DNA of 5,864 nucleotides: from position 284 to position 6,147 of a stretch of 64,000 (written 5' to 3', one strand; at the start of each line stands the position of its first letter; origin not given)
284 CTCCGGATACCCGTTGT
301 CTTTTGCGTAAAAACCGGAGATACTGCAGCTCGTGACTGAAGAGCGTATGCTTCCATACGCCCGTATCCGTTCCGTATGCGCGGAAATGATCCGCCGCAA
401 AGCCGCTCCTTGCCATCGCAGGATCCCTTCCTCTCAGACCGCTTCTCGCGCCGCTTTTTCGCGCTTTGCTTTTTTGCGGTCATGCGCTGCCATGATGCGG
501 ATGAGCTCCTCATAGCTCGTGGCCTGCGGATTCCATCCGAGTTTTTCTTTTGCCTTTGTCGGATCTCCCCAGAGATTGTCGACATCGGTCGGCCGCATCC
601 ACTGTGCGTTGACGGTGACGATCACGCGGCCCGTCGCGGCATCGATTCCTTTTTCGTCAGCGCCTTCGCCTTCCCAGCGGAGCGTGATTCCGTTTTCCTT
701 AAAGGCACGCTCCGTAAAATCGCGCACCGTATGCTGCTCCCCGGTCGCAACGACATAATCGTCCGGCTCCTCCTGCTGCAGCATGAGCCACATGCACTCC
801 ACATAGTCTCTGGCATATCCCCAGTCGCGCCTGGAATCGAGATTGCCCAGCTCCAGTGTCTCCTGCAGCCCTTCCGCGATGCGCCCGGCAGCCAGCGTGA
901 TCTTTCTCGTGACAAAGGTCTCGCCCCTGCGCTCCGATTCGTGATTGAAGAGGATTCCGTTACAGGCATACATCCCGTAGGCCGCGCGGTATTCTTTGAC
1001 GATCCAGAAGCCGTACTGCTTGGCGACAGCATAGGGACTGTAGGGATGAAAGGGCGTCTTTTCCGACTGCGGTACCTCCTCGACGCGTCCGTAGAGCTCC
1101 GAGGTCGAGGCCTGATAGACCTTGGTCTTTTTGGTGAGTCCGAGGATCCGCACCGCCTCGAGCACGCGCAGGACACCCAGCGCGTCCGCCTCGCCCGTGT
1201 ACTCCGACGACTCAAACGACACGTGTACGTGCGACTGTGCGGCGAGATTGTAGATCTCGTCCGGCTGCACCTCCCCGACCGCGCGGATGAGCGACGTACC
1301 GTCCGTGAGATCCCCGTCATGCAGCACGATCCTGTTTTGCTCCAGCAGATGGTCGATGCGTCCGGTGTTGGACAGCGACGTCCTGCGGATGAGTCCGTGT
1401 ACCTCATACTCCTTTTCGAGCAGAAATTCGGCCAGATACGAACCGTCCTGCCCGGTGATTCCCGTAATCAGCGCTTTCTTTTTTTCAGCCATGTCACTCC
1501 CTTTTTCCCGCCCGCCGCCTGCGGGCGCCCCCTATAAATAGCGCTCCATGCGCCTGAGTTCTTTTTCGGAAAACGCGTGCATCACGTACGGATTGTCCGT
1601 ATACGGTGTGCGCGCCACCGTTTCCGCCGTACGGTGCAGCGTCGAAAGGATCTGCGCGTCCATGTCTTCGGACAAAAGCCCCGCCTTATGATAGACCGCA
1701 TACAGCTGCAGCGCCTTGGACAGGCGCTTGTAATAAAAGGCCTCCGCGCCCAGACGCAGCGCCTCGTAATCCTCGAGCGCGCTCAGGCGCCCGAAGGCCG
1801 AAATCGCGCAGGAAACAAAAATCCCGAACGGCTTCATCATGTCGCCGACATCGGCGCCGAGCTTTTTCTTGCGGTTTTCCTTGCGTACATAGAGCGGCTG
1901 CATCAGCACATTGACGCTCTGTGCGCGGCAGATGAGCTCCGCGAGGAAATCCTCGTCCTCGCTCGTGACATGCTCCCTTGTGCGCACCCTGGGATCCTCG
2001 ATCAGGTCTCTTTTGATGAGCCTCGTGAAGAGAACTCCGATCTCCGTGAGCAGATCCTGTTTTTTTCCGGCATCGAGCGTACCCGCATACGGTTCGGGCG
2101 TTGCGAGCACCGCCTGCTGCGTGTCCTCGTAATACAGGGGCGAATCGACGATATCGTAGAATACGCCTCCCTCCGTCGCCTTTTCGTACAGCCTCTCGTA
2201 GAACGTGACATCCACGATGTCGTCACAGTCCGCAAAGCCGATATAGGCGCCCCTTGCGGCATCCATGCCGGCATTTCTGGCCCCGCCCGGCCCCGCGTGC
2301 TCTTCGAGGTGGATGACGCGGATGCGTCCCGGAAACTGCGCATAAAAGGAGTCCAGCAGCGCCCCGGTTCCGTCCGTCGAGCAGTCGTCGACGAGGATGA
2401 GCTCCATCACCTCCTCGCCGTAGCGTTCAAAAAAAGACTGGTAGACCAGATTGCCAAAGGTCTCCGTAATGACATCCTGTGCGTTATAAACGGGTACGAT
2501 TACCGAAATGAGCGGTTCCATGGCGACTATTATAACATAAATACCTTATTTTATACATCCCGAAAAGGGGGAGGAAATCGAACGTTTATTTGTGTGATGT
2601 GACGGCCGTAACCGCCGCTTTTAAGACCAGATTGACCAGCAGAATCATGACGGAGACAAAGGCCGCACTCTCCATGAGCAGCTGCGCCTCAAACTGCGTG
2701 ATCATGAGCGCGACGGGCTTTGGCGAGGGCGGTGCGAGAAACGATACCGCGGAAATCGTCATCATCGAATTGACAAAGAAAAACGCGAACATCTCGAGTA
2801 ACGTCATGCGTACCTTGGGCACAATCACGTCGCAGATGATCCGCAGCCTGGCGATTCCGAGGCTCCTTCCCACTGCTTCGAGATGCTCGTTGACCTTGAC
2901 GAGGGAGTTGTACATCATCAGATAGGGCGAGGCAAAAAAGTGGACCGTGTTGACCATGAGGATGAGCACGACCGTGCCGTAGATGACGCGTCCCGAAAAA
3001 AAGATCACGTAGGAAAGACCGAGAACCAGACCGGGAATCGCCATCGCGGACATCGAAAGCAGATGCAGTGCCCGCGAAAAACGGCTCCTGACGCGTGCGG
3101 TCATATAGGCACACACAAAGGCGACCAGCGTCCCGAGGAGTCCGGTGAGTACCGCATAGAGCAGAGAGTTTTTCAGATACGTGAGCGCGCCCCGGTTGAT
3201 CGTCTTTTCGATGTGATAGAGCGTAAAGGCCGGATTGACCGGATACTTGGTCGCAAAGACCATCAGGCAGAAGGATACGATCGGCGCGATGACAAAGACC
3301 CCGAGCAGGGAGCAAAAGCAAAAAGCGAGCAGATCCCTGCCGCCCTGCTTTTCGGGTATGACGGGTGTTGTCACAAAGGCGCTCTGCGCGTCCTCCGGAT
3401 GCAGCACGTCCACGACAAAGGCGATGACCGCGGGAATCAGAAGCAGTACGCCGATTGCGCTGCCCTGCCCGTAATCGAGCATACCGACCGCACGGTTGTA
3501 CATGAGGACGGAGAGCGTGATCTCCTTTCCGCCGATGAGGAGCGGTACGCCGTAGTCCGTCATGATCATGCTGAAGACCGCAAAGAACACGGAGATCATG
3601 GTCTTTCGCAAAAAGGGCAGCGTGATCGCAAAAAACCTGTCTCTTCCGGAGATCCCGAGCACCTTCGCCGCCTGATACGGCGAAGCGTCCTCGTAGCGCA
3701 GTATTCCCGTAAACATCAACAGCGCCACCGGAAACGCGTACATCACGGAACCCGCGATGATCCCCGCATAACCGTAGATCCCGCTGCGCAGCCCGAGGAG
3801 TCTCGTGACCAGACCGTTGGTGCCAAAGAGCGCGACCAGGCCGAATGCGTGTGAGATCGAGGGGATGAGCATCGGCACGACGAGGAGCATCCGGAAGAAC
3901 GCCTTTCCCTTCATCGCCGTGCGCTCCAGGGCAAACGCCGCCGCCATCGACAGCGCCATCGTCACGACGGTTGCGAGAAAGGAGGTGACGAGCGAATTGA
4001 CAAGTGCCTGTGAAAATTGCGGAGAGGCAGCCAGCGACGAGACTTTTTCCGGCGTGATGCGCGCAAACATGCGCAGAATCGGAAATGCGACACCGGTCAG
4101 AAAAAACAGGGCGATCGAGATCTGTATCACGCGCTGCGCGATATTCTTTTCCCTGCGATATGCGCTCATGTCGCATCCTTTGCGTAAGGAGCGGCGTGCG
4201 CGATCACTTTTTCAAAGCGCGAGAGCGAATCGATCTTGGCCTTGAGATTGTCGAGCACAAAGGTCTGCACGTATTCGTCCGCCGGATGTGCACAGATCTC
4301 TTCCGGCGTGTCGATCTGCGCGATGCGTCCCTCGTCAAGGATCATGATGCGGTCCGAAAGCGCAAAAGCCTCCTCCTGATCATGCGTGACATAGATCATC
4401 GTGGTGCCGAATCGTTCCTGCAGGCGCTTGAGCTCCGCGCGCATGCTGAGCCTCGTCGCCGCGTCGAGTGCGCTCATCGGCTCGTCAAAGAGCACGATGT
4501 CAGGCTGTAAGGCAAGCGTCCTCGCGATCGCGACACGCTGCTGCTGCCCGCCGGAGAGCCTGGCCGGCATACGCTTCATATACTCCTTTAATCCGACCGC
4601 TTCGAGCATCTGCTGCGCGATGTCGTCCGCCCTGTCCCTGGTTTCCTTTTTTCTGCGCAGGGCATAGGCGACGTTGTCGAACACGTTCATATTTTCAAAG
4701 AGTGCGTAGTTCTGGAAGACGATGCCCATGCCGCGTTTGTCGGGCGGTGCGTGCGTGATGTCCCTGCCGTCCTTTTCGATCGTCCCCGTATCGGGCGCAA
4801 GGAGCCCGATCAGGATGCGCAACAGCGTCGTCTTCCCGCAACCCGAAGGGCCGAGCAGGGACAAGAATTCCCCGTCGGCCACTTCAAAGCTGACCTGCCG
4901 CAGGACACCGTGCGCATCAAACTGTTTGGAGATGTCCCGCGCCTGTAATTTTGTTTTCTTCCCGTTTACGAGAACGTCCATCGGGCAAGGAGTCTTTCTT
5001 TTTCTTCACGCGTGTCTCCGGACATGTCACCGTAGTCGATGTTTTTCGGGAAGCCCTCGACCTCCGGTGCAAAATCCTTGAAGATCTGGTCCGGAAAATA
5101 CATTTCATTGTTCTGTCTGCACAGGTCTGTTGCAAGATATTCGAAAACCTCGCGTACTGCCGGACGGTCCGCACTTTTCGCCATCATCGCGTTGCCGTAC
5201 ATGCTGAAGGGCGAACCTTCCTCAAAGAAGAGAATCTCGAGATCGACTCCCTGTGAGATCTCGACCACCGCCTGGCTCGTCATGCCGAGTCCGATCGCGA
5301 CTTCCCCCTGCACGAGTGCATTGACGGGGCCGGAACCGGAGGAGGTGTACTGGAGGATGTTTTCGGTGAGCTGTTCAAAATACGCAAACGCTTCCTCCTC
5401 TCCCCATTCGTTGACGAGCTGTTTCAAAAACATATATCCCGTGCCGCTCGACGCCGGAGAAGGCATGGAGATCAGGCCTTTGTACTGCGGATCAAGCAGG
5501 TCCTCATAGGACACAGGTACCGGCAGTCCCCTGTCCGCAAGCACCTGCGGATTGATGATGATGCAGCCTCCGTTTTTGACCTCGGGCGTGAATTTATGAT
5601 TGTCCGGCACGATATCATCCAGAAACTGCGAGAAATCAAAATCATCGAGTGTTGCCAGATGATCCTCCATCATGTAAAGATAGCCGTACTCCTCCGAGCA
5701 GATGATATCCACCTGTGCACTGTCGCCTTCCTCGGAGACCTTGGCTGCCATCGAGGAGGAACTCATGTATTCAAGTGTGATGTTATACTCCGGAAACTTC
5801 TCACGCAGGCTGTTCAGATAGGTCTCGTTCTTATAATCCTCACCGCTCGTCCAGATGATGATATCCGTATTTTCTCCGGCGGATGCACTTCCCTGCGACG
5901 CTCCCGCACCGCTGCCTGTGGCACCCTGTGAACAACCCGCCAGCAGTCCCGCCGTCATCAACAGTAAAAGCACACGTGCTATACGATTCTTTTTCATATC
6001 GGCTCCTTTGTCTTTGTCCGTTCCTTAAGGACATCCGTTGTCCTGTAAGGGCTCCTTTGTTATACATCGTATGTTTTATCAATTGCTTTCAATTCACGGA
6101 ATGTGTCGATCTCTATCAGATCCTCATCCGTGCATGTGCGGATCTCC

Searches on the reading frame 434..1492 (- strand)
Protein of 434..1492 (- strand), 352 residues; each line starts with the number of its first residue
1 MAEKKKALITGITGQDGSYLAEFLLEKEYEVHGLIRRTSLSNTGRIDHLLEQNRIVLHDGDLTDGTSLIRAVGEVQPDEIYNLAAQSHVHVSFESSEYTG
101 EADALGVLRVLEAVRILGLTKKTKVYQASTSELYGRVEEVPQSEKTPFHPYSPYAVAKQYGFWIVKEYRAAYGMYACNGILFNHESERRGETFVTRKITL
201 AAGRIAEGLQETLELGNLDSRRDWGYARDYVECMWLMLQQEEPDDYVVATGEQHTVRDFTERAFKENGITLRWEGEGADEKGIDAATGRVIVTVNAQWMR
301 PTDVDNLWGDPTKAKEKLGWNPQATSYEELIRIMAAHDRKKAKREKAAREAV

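Call 6: search_protein_families(library=pfam, proteins=[window:434-1492:-])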
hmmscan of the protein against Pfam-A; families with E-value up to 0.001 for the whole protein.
window:434-1492:- (352 aa): 4 families
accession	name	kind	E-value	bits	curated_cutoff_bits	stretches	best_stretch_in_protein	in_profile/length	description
PF16363.11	GDP_Man_Dehyd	-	3.1e-145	484.2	27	1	8-334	1-332/332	GDP-mannose 4,6 dehydratase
PF01370.27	Epimerase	-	4.6e-74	249.3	20.9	1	7-249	1-240/240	NAD dependent epimerase/dehydratase family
PF04321.23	RmlD_sub_bind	-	8.3e-07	28.8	27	1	6-169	2-140/287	RmlD substrate binding domain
PF05368.20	NmrA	-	0.00013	22.1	27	1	3-76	1-71/298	NmrA-like family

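Call 38: find_encoding_contigs(protein=window:434-1492:-, flank=10000, max_places=3)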
Protein window:434-1492:- (352 aa): 4 contigs read that carry it; 2 places shown.
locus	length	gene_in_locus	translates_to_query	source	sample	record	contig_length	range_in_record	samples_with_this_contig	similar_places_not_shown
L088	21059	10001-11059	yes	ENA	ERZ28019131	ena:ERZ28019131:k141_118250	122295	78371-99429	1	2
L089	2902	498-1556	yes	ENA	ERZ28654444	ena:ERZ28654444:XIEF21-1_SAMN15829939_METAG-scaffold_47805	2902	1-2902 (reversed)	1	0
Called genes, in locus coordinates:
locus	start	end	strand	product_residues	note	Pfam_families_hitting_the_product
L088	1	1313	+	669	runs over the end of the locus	PF00483:NTP_transferase, PF12804:NTP_transf_3, PF01467:CTP_transf_like, PF13714:PEP_mutase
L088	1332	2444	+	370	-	PF02776:TPP_enzyme_N, PF02775:TPP_enzyme_C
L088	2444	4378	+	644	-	PF04991:LicD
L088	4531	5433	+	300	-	PF12802:MarR_2, PF13412:HTH_24 (weak), PF00483:NTP_transferase, PF12804:NTP_transf_3 (weak)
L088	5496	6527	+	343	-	PF01547:SBP_bac_1, PF13531:SBP_bac_11, PF13416:SBP_bac_8, PF13343:SBP_bac_6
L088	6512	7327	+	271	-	PF00005:ABC_tran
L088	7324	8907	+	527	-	PF00528:BPD_transp_1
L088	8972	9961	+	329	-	PF00535:Glycos_transf_2, PF10111:Glyco_tranf_2_2, PF13641:Glyco_tranf_2_3 (weak)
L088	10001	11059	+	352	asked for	PF01370:Epimerase, PF04321:RmlD_sub_bind (weak), PF16363:GDP_Man_Dehyd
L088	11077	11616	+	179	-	PF00132:Hexapep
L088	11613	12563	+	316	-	PF01370:Epimerase, PF04321:RmlD_sub_bind (weak), PF16363:GDP_Man_Dehyd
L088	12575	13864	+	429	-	PF00483:NTP_transferase, PF01050:MannoseP_isomer, PF07883:Cupin_2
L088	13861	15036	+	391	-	PF01041:DegT_DnrJ_EryC1, PF00155:Aminotran_1_2 (weak), PF01212:Beta_elim_lyase (weak), PF01053:Cys_Met_Meta_PP (weak)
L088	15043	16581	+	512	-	PF14264:Glucos_trans_II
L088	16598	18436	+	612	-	PF13522:GATase_6, PF13537:GATase_7, PF01380:SIS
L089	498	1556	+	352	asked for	PF01370:Epimerase, PF04321:RmlD_sub_bind (weak), PF16363:GDP_Man_Dehyd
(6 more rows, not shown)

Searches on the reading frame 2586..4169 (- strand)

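Call 6: search_protein_families(library=pfam, proteins=[window:2586-4169:-])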
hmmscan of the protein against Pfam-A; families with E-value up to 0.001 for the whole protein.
window:2586-4169:- (527 aa): 1 family
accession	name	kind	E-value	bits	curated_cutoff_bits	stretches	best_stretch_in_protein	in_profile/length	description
PF00528.27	BPD_transp_1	-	3.7e-17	63.1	26.4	2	89-254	17-172/184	Binding-protein-dependent transport system inner membrane component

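Call 20: search_protein_families(library=ncbifam, proteins=[window:2586-4169:-], max_evalue=0.00001)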
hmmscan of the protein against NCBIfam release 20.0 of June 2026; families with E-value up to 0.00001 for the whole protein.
window:2586-4169:- (527 aa): 22 families
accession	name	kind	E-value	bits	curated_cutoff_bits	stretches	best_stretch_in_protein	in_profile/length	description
TIGR03262.1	PhnU2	equivalog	9.5e-104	348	593.25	1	26-524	17-533/546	putative 2-aminoethylphosphonate ABC transporter permease subunit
TIGR01581.1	Mo_ABC_porter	hypoth_equivalog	1.6e-21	76.9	210.3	1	37-252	4-224/225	ABC transporter permease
TIGR02141.1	modB_ABC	equivalog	1.7e-21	76.8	182.6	1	59-250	3-198/208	molybdate ABC transporter permease subunit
NF006954.0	PRK09433.1-5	equivalog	9.3e-21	74.1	821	1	34-525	26-523/530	thiamine/thiamine pyrophosphate ABC transporter permease ThiP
NF006952.0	PRK09433.1-3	equivalog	4.3e-19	68.7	679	1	16-520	18-527/534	thiamine/thiamine pyrophosphate ABC transporter permease ThiP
TIGR00969.1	3a0106s02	subfamily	4.9e-17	62.3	240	1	10-253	13-265/272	sulfate ABC transporter permease subunit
NF040839.1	tungstate_WtpB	equivalog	4.4e-16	59.3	340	1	15-253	5-243/251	tungstate ABC transporter permease WtpB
TIGR02139.1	permease_CysT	equivalog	3.5e-15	56.3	246.1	1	20-253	12-255/265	sulfate ABC transporter permease subunit CysT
TIGR01253.1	thiP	equivalog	8.3e-14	51.5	395.1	1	52-516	45-515/519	thiamine/thiamine pyrophosphate ABC transporter permease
NF006951.0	PRK09433.1-2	equivalog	3e-13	49.2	788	1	3-520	2-525/535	thiamine/thiamine pyrophosphate ABC transporter permease ThiP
NF007047.0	PRK09500.1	equivalog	1.5e-11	44.4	326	1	43-222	47-216/257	spermidine/putrescine ABC transporter permease PotC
NF006939.0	PRK09421.1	equivalog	4.1e-11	42.7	262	1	49-224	5-187/230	molybdate ABC transporter permease subunit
NF006955.0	PRK09433.2-3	equivalog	5.8e-10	38.4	801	1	8-524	9-534/543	thiamine/thiamine pyrophosphate ABC transporter permease ThiP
NF006953.0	PRK09433.1-4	equivalog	9.6e-10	37.9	970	1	13-518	12-523/536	thiamine/thiamine pyrophosphate ABC transporter permease ThiP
NF043074.1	MMSYN1_0196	equivalog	1.3e-09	37.8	350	0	37-250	48-255/277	spermidine/putrescine ABC transporter permease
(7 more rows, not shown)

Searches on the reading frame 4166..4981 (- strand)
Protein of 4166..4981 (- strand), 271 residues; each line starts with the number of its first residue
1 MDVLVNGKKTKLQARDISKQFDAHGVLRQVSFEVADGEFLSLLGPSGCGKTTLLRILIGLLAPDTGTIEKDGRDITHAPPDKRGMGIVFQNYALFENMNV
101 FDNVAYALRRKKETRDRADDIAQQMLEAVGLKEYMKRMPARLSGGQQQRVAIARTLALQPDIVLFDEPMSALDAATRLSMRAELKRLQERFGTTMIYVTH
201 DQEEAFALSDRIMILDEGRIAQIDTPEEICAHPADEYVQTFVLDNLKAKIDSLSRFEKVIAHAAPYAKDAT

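Call 6: search_protein_families(library=pfam, proteins=[window:4166-4981:-])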
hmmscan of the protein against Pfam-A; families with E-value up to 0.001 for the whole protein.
window:4166-4981:- (271 aa): 4 families
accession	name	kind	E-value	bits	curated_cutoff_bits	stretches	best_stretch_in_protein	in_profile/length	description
PF00005.33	ABC_tran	-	2.3e-36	125.8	25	1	27-169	1-136/137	ABC transporter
PF02463.25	SMC_N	-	7.8e-05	22.6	40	1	37-203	24-200/220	RecF/RecN/SMC N terminal domain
PF13401.12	AAA_22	-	0.0003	21.6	27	1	38-135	6-64/130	AAA domain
PF13304.12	AAA_21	-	0.00081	20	27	0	41-57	3-19/304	AAA domain, putative AbiEii toxin, Type IV TA system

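Call 20: search_protein_families(library=ncbifam, proteins=[window:4166-4981:-], max_evalue=0.00001)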
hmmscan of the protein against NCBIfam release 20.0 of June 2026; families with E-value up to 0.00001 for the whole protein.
window:4166-4981:- (271 aa): 187 families (the best 25 are shown)
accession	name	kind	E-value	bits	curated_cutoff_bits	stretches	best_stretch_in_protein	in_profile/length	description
TIGR03265.1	PhnT2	equivalog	2.2e-96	323.2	457.7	1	10-243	3-236/353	putative 2-aminoethylphosphonate ABC transporter ATP-binding protein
NF006987.0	PRK09452.1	equivalog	7e-87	291.5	482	1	8-244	14-250/378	spermidine/putrescine ABC transporter ATP-binding protein PotA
NF043075.1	MMSYN1_0197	equivalog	1.1e-85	287.6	550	1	12-242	3-233/341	spermidine/putrescine ABC transporter ATP-binding protein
TIGR01187.1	potA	subfamily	2.2e-82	276.7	355.6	1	42-244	1-203/325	polyamine ABC transporter ATP-binding protein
NF008653.0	PRK11650.1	subfamily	8.1e-80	268.5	432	1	11-242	3-235/357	sn-glycerol-3-phosphate ABC transporter ATP-binding protein UgpC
TIGR03258.1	PhnT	equivalog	5.4e-78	262.5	499.15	1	16-242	13-240/359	2-aminoethylphosphonate ABC transport system ATP-binding subunit PhnT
TIGR00968.1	3a0106s01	subfamily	1.1e-76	257.5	342.75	1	14-242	3-231/237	sulfate ABC transporter ATP-binding protein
NF040840.2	tungstate_WtpC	equivalog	5.9e-75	252.7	440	1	13-242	3-231/347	tungstate ABC transporter ATP-binding protein WtpC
NF008513.0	PRK11432.1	equivalog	9.5e-73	245.1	496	1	10-244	5-239/351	ferric ABC transporter ATP-binding protein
NF008233.0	PRK11000.1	equivalog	1.5e-71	241.2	568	1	12-242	4-234/369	maltose/maltodextrin ABC transporter ATP-binding protein MalK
NF008105.0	PRK10851.1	equivalog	1.8e-70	237.5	502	1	14-243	5-238/362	sulfate/thiosulfate ABC transporter ATP-binding protein CysA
NF040933.2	ABC_arch_GlcV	equivalog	4.1e-69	233.1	450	1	14-244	5-244/357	glucose ABC transporter ATP-binding protein GlcV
TIGR01186.1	proV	subfamily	7e-69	232.7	326.6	1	27-259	9-247/363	betaine/proline/choline family ABC transporter ATP-binding protein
NF008621.0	PRK11607.1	equivalog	5e-68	229.6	613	1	12-242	20-250/377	putrescine ABC transporter ATP-binding subunit PotG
NF040729.1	ABC_ATP_SaoA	equivalog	8.1e-55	185.9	360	1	12-219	2-212/248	ABC transporter ATP-binding protein SaoA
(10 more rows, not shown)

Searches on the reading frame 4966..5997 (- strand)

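Call 6: search_protein_families(library=pfam, proteins=[window:4966-5997:-])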
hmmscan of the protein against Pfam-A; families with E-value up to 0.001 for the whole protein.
window:4966-5997:- (343 aa): 4 families
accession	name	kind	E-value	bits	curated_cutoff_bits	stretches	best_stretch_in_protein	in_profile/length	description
PF13343.11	SBP_bac_6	-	5e-17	62.6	24.6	1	127-291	48-205/245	Bacterial extracellular solute-binding protein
PF13416.11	SBP_bac_8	-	1.1e-14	55.4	27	1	66-281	8-234/279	Bacterial extracellular solute-binding protein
PF01547.30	SBP_bac_1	-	7.3e-13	49.6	26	1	66-291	15-303/307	Bacterial extracellular solute-binding protein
PF13531.11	SBP_bac_11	-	4.1e-09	37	25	1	69-291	24-215/227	Bacterial extracellular solute-binding protein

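Call 20: search_protein_families(library=ncbifam, proteins=[window:4966-5997:-], max_evalue=0.00001)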
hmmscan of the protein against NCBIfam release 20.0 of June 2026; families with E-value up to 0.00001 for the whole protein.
window:4966-5997:- (343 aa): 5 families
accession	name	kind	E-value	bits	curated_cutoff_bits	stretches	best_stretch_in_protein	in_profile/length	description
TIGR03261.1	phnS2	equivalog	5.1e-47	160.6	392.75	1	36-340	14-325/334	putative 2-aminoethylphosphonate ABC transporter substrate-binding protein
NF011620.1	PRK15046.1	equivalog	7.4e-16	57.8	310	1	32-262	13-243/334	2-aminoethylphosphonate ABC transporter substrate-binding protein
TIGR03227.1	PhnS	equivalog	2.5e-12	46.4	395.3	1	71-240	60-228/360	2-aminoethylphosphonate ABC transporter substrate-binding protein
NF007048.0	PRK09501.1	equivalog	2.8e-06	26.5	582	1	54-288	36-278/348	spermidine/putrescine ABC transporter substrate-binding protein PotD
TIGR01254.1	sfuA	subfamily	4.8e-06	26.1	93.4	1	161-273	121-235/306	thiamine ABC transporter substrate-binding protein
